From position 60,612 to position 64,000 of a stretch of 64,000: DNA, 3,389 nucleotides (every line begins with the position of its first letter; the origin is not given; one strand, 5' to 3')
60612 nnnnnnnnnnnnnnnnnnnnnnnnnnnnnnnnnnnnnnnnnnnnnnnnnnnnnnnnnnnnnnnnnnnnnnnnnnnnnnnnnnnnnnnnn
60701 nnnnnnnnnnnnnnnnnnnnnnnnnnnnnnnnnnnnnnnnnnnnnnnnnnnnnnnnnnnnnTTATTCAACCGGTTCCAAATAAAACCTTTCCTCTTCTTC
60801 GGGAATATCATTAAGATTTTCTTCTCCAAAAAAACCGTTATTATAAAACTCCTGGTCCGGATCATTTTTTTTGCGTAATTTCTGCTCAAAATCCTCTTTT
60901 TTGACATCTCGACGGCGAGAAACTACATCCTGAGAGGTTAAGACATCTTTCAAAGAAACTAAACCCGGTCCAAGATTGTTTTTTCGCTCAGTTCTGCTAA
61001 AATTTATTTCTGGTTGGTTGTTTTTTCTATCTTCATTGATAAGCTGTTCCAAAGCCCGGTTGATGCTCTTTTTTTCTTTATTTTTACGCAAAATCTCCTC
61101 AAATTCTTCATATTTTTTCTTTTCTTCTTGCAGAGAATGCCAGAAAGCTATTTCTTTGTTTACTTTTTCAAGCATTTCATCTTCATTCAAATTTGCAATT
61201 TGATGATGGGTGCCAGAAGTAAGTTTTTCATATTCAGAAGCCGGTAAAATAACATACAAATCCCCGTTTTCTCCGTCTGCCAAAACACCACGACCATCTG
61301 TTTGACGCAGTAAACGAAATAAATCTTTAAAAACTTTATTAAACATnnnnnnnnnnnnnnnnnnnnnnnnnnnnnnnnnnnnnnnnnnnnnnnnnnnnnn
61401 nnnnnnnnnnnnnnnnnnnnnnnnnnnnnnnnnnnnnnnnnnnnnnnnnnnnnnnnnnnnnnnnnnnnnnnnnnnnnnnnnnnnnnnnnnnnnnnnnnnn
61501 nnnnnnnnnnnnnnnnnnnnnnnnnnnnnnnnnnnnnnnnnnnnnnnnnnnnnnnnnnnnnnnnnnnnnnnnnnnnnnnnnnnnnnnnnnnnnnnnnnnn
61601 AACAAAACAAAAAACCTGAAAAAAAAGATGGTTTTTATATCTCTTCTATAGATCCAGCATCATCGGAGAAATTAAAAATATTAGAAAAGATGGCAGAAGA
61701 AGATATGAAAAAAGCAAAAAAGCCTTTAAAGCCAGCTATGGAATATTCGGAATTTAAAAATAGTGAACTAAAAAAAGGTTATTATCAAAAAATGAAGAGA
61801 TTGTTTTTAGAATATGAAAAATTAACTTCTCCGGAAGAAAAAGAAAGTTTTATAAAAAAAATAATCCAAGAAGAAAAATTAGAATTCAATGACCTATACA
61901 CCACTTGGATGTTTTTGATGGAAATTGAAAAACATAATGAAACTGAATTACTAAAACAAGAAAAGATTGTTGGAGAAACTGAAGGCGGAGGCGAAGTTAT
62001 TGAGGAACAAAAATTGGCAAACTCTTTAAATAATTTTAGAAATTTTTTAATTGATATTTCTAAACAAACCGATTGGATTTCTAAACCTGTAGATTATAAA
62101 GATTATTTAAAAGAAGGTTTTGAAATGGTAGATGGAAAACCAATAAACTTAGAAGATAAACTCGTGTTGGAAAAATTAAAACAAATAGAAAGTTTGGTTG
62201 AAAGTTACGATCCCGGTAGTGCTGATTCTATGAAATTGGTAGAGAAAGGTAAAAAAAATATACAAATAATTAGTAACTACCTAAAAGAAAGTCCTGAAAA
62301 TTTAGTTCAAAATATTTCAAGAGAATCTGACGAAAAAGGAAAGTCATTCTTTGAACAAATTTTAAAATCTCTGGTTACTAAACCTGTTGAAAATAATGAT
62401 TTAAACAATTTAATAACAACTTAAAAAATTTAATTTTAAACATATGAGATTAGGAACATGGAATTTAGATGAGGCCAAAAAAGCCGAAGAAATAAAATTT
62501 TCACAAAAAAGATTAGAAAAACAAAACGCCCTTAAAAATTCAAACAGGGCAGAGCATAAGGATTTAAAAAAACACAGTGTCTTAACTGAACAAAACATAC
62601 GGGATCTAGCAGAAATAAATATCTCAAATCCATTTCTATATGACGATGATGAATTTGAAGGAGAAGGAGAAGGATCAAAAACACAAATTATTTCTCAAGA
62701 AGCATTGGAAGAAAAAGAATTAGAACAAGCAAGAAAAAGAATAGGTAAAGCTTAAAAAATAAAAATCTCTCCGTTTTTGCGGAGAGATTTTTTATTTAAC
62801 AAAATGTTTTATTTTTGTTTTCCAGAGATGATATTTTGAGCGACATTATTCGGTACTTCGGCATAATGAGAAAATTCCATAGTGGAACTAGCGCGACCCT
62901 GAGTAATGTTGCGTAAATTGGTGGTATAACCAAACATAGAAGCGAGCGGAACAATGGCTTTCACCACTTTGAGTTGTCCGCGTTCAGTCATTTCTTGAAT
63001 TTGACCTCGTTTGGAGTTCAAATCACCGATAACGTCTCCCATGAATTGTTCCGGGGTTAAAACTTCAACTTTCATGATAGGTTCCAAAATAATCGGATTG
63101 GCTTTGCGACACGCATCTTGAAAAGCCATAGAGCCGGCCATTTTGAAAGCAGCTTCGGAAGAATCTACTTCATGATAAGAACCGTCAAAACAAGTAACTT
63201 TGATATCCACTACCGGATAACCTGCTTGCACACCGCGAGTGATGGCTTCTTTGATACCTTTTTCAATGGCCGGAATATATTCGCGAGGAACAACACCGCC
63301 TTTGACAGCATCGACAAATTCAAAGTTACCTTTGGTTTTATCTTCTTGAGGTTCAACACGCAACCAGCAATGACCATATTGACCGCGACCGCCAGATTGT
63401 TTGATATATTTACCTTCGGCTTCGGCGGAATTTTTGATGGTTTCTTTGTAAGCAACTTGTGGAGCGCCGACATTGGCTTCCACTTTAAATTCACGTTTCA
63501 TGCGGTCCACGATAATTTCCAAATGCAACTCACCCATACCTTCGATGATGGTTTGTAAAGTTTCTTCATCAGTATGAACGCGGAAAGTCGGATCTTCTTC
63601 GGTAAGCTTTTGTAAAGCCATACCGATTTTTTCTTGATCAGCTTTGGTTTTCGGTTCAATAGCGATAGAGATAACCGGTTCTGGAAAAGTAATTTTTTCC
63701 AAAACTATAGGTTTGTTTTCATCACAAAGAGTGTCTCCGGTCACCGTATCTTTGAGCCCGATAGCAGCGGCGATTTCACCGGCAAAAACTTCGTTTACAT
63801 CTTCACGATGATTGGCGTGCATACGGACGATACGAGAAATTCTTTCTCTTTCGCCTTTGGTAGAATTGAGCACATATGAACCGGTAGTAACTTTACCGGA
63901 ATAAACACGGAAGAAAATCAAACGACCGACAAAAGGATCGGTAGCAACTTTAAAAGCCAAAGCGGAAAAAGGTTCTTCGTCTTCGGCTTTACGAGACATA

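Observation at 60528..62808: The fusA-tuf junction of the str operon is interrupted by three orphan genes, and one promoter matches the dnaE-pheT island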

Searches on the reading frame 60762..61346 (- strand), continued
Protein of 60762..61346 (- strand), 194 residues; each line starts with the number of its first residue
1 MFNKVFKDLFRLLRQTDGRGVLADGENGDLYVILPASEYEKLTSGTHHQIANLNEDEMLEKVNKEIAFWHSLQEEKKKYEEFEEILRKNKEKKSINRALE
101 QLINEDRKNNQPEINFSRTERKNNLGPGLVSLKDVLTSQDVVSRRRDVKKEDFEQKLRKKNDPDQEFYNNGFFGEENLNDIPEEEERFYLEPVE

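Call 56: search_solved_structures(query=A3, max_evalue=1, show_alignments=2)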
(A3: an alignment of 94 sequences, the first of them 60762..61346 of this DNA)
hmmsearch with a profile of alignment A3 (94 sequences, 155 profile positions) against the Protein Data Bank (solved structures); distinct sequences matched with E-value up to 1: 2.
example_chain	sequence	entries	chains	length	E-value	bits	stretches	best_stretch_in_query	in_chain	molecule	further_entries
2ogs_A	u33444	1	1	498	0.25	14.8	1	37-65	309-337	Thermostable carboxylesterase Est50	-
2ogt_A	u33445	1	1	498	0.25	14.8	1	37-65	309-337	Thermostable carboxylesterase Est50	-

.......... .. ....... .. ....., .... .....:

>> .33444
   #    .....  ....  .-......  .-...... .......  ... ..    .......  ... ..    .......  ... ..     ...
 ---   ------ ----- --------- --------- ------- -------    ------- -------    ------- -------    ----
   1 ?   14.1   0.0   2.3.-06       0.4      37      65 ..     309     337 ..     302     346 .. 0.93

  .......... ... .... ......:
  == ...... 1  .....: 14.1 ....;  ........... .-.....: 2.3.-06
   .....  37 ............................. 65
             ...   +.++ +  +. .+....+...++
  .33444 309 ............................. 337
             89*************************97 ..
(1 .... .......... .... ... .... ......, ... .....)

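Call 57: search_protein_families(library=pfam, alignment_id=A3, max_evalue=0.1)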
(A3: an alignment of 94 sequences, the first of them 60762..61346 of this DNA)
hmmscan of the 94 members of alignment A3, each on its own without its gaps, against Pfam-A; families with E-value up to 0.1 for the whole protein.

A. member 1, window:60762-61346:- (194 aa): 1 family
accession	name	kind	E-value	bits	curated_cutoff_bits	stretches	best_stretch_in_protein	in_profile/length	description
PF02604.26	PhdYeFM_antitox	-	0.051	13.8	29.8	0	27-61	33-66/74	Antitoxin Phd_YefM, type II toxin-antitoxin system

B. families by the number of members that match (of 94 scanned): 25 families
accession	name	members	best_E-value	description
PF02604.26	PhdYeFM_antitox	60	4.9e-05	Antitoxin Phd_YefM, type II toxin-antitoxin system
PF22156.1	Thiaminase_I-like_N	12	0.005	Thiaminase I-like, N-terminal domain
PF01132.26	EFP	7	0.0018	Elongation factor P (EF-P) OB domain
PF23448.1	CAP-like_CFAP184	1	0.0006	CFAP184 CAP-like domain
PF05272.17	VapE-like_dom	1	0.0011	Virulence-associated protein E-like domain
PF10465.15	Inhibitor_I24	1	0.0034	PinA peptidase inhibitor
PF24478.1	DCX2_DCDC1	1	0.0053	DCDC1, second doublecortin-like domain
PF07961.18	MBA1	1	0.007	MBA1-like protein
PF21663.2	WipA_Phos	1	0.012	WipA-like, phosphatase domain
PF10156.14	Med17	1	0.014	Subunit 17 of Mediator complex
PF11010.13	DUF2848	1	0.02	Protein of unknown function (DUF2848)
PF01406.26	tRNA-synt_1e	1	0.02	tRNA synthetases class I (C) catalytic domain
PF05991.17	NYN_YacP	1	0.02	YacP-like NYN domain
PF19902.4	DUF6375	1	0.025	Family of unknown function (DUF6375)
PF16779.11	DMP12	1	0.031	DNA-mimic protein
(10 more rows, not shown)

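Call 58: fold_search(model_id=the predicted structure, library=pdb)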
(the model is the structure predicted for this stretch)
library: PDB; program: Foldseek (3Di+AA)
matches with E <= 10: 438; with E <= 0.001: 0
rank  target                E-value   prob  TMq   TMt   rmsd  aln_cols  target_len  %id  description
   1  8zde_C                1.3e-01  0.66  0.15  0.19  10.0        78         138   13  Crystal structure of HsmR with DNA bound (released 2025-11-05)
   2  4lln_D                1.9e-01  0.63  0.16  0.21   9.4        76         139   14  Crystal structure of S. aureus MepR-DNA complex (released 2014-05-14)
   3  2nnn_D                1.9e-01  0.33  0.12  0.15   9.8        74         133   20  Crystal structure of probable transcriptional regulator from Pseudomonas aeruginosa (released 2006-11-21)
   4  2nnn_A                2.5e-01  0.25  0.12  0.16   9.3        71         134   21  Crystal structure of probable transcriptional regulator from Pseudomonas aeruginosa (released 2006-11-21)
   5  2yr2_A                3.5e-01  0.51  0.15  0.20  10.5        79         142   14  Crystal Structure of the Hypothetical regulator from Sulfolobus tokodaii (released 2007-10-02)
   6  7dvr                  3.7e-01  0.20  0.12  0.15   9.4        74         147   16  Crystal structure of heme sensor protein PefR from Streptococcus agalactiae in complex with heme (released 2021-09-29)
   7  3gfj                  4.3e-01  0.44  0.15  0.20  10.4        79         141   14  Crystal structure of the ST1710 mutant (R89A) protein (released 2009-08-25)
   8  7dvv_B                4.3e-01  0.18  0.12  0.15   9.3        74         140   16  Heme sensor protein PefR from Streptococcus agalactiae bound to operator DNA (28-mer) (released 2021-09-29)
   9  7dvt                  4.6e-01  0.16  0.12  0.15   9.5        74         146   16  Crystal structure of heme sensor protein PefR in complex with heme and carbon monoxide (released 2021-09-29)
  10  1lj9_A                4.9e-01  0.41  0.17  0.21  10.1        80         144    9  The crystal structure of the transcriptional regulator SlyA (released 2003-01-21)
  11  7dvu                  4.9e-01  0.16  0.12  0.15   9.5        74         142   16  Crystal structure of heme sensor protein PefR in complex with heme and cyanide (released 2021-09-29)
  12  3gfl                  5.2e-01  0.38  0.15  0.20  10.4        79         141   14  Crystal structure of the ST1710 mutant (R90A) protein (released 2009-08-25)
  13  4l9j_A                5.2e-01  0.35  0.14  0.19   8.9        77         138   16  Crystal structure of S. aureus MepR in DNA-binding conformation (released 2013-09-11)
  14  3bro_C                5.2e-01  0.18  0.12  0.14   9.0        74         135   15  Crystal structure of the transcription regulator MarR from Oenococcus oeni PSU-1 (released 2008-01-15)
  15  2nnn_C                5.2e-01  0.14  0.12  0.15   9.3        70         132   23  Crystal structure of probable transcriptional regulator from Pseudomonas aeruginosa (released 2006-11-21)
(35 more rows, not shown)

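Call 75: search_protein_families(library=phrogs, proteins=[window:60762-61346:-, L083:4891-5802:-, L085:4890-5786:-, L085:4255-4851:-, L083:4318-4860:-, L083:3878-4282:-], max_evalue=0.01)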
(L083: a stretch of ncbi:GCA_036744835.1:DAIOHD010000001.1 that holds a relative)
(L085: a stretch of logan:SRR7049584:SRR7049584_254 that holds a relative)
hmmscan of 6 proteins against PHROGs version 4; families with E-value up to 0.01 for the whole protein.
window:60762-61346:- (194 aa): 0 families

L083:4891-5802:- (303 aa): 0 families

L085:4890-5786:- (298 aa): 0 families

L085:4255-4851:- (198 aa): 0 families

L083:4318-4860:- (180 aa): 0 families

L083:3878-4282:- (134 aa): 0 families

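Call 76: search_protein_families(library=ncbifam, proteins=[window:60762-61346:-, L083:4891-5802:-, L085:4890-5786:-, L085:4255-4851:-, L083:4318-4860:-, L083:3878-4282:-], max_evalue=0.01)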
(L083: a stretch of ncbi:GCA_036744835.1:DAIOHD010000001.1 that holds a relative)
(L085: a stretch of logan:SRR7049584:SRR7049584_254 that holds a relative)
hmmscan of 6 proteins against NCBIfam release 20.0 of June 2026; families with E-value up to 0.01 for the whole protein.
window:60762-61346:- (194 aa): 0 families

L083:4891-5802:- (303 aa): 0 families

L085:4890-5786:- (298 aa): 0 families

L085:4255-4851:- (198 aa): 0 families

L083:4318-4860:- (180 aa): 0 families

L083:3878-4282:- (134 aa): 0 families

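Call 77: search_protein_families(library=pfam, proteins=[L083:4891-5802:-, L085:4890-5786:-, L085:4255-4851:-, L083:4318-4860:-, L083:3878-4282:-, L081:4473-4859:-], max_evalue=0.01)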
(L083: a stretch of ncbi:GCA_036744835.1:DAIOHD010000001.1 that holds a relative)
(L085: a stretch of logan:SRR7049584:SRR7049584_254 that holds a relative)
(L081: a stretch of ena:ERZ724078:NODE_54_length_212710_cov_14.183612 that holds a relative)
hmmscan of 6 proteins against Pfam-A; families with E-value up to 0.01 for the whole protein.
L083:4891-5802:- (303 aa): 0 families

L085:4890-5786:- (298 aa): 0 families

L085:4255-4851:- (198 aa): 0 families

L083:4318-4860:- (180 aa): 0 families

L083:3878-4282:- (134 aa): 0 families

L081:4473-4859:- (128 aa): 0 families

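Call 97: search_protein_families(library=padloc, proteins=[window:60762-61346:-, L083:4891-5802:-, L085:4890-5786:-, L085:4255-4851:-], max_evalue=0.01)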
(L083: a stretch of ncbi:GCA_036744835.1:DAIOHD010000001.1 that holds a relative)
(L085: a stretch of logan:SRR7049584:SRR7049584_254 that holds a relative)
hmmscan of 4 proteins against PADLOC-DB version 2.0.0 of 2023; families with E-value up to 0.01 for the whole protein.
window:60762-61346:- (194 aa): 1 family
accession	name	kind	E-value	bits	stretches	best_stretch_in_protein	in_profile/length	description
PDLC01694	typeIV_Cas11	-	0.0019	16.4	1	57-104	15-61/114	Cas11_0_IV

L083:4891-5802:- (303 aa): 0 families

L085:4890-5786:- (298 aa): 0 families

L085:4255-4851:- (198 aa): 0 families

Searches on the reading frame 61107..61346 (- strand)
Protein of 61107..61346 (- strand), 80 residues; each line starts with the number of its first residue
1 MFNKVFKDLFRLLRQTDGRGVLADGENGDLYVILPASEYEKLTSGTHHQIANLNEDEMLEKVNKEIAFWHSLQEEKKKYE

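Call 67: predict_structure(alignment_id=A5)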
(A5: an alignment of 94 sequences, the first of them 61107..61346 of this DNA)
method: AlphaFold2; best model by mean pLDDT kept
length: 80 residues; sequences in the alignment: 94
mean_pLDDT: 81.4   pTM: 0.42
mean pLDDT of the five models: 81.4, 81.2, 79.3, 75.4, 72.8
residues with pLDDT >= 90: 14; 70-90: 53; 50-70: 12; < 50: 1
segments of 3 or more residues with pLDDT < 50: none
pLDDT, mean of each block of 10 residues (from residue 1): 84 90 90 87 62 74 86 79
secondary structure, 60 per line:
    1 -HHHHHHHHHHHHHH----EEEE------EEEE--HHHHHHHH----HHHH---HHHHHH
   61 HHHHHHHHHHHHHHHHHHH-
elements in order: H2-15 E20-23 E30-33 H36-43 H48-51 H55-79

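Call 79: fold_search(model_id=the predicted structure, library=pdb)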
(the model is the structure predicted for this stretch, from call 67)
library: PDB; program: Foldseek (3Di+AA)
matches with E <= 10: 356; with E <= 0.001: 0
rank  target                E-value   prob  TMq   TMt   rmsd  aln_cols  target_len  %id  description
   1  8zde_C                1.7e-01  0.57  0.29  0.19  11.4        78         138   13  Crystal structure of HsmR with DNA bound (released 2025-11-05)
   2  2nnn_D                4.7e-01  0.23  0.23  0.15  10.6        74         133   20  Crystal structure of probable transcriptional regulator from Pseudomonas aeruginosa (released 2006-11-21)
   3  7dvs_B                5.4e-01  0.21  0.24  0.16  10.0        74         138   14  Crystal structure of Apo (heme-free) PefR (released 2021-09-29)
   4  2yr2_A                5.7e-01  0.28  0.26  0.18  11.0        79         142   16  Crystal Structure of the Hypothetical regulator from Sulfolobus tokodaii (released 2007-10-02)
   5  2bv6                  6.6e-01  0.30  0.27  0.19   9.6        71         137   17  Crystal structure of MgrA, a global regulator and major virulence determinant in Staphylococcus aureus (released 2006-09-20)
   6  1lj9_A                6.6e-01  0.30  0.30  0.19  11.3        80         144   12  The crystal structure of the transcriptional regulator SlyA (released 2003-01-21)
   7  2nnn_A                6.6e-01  0.15  0.21  0.15   9.8        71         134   21  Crystal structure of probable transcriptional regulator from Pseudomonas aeruginosa (released 2006-11-21)
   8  3gfj                  7.0e-01  0.25  0.27  0.18  10.8        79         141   16  Crystal structure of the ST1710 mutant (R89A) protein (released 2009-08-25)
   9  7dvr                  7.0e-01  0.15  0.21  0.14  10.0        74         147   14  Crystal structure of heme sensor protein PefR from Streptococcus agalactiae in complex with heme (released 2021-09-29)
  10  4em0                  7.5e-01  0.25  0.31  0.20  10.9        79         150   18  staphylococcus aureus MarR in complex with salicylate and kanamycin (released 2013-04-17)
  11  4lln_D                8.0e-01  0.28  0.29  0.18  10.6        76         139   16  Crystal structure of S. aureus MepR-DNA complex (released 2014-05-14)
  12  7dvt                  8.0e-01  0.14  0.21  0.15  10.0        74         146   14  Crystal structure of heme sensor protein PefR in complex with heme and carbon monoxide (released 2021-09-29)
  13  1lj9_B                8.5e-01  0.25  0.30  0.21  11.1        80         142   15  The crystal structure of the transcriptional regulator SlyA (released 2003-01-21)
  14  2gxg                  8.5e-01  0.21  0.27  0.19  10.8        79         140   16  Crystal structure of EmrR homolog from hyperthermophilic archaea Sulfolobus tokodaii strain7 (released 2007-03-20)
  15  5hlg_C                8.5e-01  0.16  0.24  0.17  11.6        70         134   10  Structure of reduced AbfR bound to DNA (released 2017-01-25)
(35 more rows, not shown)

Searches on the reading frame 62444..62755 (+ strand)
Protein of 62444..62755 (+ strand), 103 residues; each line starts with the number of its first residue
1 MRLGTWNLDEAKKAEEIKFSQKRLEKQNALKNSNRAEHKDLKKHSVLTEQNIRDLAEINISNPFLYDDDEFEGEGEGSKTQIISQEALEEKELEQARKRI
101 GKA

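Call 11: search_protein_families(library=pfam, proteins=[window:62444-62755:+], max_evalue=0.1)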
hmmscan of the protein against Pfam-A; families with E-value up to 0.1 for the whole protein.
window:62444-62755:+ (103 aa): 1 family
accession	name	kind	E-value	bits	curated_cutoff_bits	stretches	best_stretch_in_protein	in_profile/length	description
PF15898.10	PRKG1_interact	-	0.016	16.2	32.4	1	11-68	31-88/101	cGMP-dependent protein kinase interacting domain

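Call 75: search_protein_families(library=phrogs, proteins=[window:62444-62755:+], max_evalue=0.01)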
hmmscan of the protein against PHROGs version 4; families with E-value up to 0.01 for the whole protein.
window:62444-62755:+ (103 aa): 0 families

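Call 76: search_protein_families(library=ncbifam, proteins=[window:62444-62755:+], max_evalue=0.01)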
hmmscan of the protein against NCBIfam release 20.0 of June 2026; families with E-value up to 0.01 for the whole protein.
window:62444-62755:+ (103 aa): 0 families

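Call 97: search_protein_families(library=padloc, proteins=[window:62444-62755:+], max_evalue=0.01)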
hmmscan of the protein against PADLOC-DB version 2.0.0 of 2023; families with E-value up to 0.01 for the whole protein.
window:62444-62755:+ (103 aa): 0 families

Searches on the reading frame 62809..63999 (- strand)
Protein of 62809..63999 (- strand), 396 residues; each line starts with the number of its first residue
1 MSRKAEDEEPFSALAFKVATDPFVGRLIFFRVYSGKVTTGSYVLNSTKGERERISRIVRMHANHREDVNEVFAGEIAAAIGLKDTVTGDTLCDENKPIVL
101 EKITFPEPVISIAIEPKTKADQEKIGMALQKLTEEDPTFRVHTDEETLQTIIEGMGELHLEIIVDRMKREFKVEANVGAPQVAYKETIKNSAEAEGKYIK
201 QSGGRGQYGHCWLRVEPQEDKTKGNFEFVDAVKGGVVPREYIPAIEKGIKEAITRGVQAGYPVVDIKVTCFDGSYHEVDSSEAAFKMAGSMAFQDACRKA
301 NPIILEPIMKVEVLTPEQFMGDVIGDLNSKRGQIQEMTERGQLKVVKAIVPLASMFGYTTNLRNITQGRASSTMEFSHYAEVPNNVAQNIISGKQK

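Call 11: search_protein_families(library=pfam, proteins=[window:62809-63999:-], max_evalue=0.1)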
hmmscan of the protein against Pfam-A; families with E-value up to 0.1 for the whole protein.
window:62809-63999:- (396 aa): 6 families
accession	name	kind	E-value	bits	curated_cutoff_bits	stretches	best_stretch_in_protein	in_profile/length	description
PF03764.24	EFG_IV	-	1e-46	158.1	24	1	180-301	1-121/121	Elongation factor G, domain IV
PF14492.12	EFG_III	-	6.3e-36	122.7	27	1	105-178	1-74/75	Elongation Factor G, domain III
PF00679.30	EFG_C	-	2e-32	111.5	27.9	1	304-389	2-88/89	Elongation factor G C-terminus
PF03144.31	GTP_EFTU_D2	-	4.1e-18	66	30.3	1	25-92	1-73/73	Elongation factor Tu domain 2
PF22042.2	EF-G_D2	-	3.3e-16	59.6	27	1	10-93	1-83/84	Elongation factor G domain 2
PF16658.11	RF3_C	-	1.8e-06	28.2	40.1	1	114-193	15-94/132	Class II release factor RF3, C-terminal domain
